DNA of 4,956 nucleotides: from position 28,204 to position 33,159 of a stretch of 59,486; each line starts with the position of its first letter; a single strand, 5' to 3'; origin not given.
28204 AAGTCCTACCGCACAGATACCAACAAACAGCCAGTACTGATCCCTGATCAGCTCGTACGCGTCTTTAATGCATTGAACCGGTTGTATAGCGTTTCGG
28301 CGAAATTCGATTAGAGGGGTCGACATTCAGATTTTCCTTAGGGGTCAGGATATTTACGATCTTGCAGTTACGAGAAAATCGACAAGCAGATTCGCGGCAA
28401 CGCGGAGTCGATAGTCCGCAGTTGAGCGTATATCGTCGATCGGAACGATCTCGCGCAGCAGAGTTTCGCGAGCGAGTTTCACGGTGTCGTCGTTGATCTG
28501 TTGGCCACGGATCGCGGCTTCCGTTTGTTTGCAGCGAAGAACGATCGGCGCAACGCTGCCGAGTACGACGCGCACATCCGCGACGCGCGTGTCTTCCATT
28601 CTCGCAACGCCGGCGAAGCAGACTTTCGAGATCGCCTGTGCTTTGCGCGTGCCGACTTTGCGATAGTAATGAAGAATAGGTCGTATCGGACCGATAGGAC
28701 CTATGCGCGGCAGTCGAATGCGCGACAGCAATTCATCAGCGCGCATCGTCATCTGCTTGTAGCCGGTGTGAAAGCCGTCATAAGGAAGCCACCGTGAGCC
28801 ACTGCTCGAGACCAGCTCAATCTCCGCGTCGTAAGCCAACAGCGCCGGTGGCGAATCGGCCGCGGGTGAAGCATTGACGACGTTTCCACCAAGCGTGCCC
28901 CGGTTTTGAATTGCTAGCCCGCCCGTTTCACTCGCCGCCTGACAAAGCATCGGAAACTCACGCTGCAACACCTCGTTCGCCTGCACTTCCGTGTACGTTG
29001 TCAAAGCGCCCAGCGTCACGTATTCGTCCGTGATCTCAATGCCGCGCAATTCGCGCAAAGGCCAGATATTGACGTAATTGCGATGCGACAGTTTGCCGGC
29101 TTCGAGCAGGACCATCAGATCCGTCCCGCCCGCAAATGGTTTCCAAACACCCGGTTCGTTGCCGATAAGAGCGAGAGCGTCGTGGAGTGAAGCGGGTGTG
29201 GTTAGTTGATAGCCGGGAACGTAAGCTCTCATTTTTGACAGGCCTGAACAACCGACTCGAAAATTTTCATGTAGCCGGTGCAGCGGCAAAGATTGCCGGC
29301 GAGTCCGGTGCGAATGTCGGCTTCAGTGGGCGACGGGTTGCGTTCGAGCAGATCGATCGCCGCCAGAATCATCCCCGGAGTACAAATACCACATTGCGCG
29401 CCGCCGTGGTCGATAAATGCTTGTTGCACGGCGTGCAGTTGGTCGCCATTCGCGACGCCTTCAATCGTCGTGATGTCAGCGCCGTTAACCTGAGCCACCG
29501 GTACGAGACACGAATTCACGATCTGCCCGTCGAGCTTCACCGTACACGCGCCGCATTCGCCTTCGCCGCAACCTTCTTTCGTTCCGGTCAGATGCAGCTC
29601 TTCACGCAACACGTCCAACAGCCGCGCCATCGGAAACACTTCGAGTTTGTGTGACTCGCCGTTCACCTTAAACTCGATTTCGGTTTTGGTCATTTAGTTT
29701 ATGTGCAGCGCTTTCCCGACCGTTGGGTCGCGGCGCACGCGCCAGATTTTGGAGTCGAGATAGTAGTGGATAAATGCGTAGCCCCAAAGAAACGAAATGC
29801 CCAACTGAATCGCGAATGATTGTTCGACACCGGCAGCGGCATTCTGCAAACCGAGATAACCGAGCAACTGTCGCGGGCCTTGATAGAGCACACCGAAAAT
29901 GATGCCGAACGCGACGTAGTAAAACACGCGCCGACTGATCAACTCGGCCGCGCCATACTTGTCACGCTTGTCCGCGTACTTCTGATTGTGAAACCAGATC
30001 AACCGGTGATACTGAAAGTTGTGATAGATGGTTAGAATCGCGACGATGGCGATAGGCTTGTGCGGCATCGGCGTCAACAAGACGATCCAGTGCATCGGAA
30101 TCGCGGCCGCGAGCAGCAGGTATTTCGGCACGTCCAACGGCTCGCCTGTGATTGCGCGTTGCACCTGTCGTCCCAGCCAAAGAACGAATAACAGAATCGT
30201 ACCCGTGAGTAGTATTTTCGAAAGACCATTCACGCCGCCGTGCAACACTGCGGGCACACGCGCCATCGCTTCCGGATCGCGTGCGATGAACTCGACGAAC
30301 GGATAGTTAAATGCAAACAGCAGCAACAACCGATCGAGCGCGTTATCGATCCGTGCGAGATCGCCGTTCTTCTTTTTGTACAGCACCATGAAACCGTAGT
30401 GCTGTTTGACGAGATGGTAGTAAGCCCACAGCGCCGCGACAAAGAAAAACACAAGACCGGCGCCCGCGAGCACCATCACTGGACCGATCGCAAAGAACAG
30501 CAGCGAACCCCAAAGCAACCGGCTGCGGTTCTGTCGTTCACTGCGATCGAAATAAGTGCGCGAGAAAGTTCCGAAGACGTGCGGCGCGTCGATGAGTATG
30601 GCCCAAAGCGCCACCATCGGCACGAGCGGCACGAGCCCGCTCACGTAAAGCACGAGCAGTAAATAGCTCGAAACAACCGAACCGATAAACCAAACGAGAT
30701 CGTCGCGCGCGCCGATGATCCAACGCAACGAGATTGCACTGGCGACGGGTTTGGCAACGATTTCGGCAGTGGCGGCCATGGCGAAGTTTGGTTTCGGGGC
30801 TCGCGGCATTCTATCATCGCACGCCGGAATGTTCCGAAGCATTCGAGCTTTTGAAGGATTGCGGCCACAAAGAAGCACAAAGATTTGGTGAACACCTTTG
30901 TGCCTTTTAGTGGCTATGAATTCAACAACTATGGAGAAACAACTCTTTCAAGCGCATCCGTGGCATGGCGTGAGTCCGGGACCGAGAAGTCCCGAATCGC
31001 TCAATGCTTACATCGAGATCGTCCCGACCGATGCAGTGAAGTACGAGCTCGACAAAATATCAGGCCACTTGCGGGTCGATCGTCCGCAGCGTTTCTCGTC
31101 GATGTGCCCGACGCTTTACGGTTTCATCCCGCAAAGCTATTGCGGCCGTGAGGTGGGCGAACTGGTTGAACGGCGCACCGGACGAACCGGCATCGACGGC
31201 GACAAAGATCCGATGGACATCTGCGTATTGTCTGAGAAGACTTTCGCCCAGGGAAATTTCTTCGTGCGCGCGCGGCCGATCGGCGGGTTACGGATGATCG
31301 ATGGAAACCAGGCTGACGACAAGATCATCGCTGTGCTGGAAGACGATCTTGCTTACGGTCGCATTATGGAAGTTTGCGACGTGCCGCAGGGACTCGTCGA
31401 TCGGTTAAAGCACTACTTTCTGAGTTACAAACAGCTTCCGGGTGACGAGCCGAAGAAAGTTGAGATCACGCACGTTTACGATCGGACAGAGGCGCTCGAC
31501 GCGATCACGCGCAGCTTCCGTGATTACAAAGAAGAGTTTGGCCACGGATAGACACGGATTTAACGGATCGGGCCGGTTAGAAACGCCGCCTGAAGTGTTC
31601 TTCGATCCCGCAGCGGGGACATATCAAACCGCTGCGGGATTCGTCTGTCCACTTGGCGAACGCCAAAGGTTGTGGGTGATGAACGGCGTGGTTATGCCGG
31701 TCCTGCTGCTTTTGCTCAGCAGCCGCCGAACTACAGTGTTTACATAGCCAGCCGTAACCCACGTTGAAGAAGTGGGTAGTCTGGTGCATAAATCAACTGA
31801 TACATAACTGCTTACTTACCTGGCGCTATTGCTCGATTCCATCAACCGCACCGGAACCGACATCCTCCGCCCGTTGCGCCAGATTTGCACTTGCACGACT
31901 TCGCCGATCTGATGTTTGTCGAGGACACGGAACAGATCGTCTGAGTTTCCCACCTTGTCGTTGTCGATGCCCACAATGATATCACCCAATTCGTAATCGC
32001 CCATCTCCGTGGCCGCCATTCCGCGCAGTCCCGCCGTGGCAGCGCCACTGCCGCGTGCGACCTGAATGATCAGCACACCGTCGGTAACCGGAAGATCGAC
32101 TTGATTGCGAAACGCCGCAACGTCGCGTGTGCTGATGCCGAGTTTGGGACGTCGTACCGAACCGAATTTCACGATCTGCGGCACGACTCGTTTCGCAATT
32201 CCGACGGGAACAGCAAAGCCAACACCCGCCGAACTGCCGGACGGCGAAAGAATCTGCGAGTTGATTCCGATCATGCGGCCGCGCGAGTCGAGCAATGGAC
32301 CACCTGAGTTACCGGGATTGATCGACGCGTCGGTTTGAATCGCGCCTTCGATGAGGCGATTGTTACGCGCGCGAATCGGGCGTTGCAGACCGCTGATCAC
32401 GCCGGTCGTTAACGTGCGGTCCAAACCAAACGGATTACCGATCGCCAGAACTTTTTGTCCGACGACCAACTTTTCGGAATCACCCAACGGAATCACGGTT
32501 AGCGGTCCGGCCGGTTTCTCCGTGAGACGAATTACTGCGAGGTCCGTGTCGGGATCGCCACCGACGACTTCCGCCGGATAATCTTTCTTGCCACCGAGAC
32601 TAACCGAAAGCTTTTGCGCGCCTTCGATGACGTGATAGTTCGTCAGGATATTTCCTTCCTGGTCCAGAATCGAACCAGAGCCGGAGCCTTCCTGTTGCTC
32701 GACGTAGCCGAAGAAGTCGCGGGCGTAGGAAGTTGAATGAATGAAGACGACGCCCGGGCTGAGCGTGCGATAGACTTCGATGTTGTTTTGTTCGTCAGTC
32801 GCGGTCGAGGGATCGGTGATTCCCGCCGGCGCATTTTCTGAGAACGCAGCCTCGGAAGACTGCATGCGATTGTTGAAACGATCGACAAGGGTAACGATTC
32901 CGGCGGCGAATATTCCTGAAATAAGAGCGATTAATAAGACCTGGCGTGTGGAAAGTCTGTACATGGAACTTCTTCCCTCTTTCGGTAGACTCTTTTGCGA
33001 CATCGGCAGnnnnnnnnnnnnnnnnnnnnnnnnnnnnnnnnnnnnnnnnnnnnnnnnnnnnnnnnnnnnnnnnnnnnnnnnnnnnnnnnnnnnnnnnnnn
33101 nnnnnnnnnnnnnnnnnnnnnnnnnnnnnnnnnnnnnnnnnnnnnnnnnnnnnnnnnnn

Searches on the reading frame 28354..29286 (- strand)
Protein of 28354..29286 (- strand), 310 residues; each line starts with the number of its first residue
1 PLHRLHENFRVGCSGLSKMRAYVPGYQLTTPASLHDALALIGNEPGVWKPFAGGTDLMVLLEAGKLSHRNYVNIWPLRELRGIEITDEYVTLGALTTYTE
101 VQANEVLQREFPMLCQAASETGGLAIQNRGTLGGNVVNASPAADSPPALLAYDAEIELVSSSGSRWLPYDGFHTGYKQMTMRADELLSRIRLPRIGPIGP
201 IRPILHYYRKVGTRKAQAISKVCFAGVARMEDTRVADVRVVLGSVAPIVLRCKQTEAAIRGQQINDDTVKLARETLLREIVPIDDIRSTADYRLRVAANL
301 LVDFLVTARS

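Call 55: search_protein_families(library=pfam, proteins=[window:28354-29286:-], max_evalue=0.000001)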
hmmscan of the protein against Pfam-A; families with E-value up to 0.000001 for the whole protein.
window:28354-29286:- (310 aa): 2 families
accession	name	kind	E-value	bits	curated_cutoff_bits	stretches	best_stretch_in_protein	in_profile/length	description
PF00941.27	FAD_binding_5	-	8e-44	149.9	27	1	26-194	3-169/170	FAD binding domain in molybdopterin dehydrogenase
PF03450.22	CO_deh_flav_C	-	4.4e-23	81.8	25.5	1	210-306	4-100/102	CO dehydrogenase flavoprotein C-terminal domain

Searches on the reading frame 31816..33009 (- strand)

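Call 55: search_protein_families(library=pfam, proteins=[window:31816-33009:-], max_evalue=0.000001)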
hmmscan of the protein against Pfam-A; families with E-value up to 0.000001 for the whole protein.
window:31816-33009:- (397 aa): 3 families
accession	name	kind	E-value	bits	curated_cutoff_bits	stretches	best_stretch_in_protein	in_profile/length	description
PF13365.12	Trypsin_2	-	1.3e-35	123.7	27.6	1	110-249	1-144/144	Trypsin-like peptidase domain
PF00089.32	Trypsin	-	4.9e-18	66.2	20.6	1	110-272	27-216/220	Trypsin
PF13180.12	PDZ_2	-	3.3e-11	43.7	27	1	288-388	1-79/80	PDZ domain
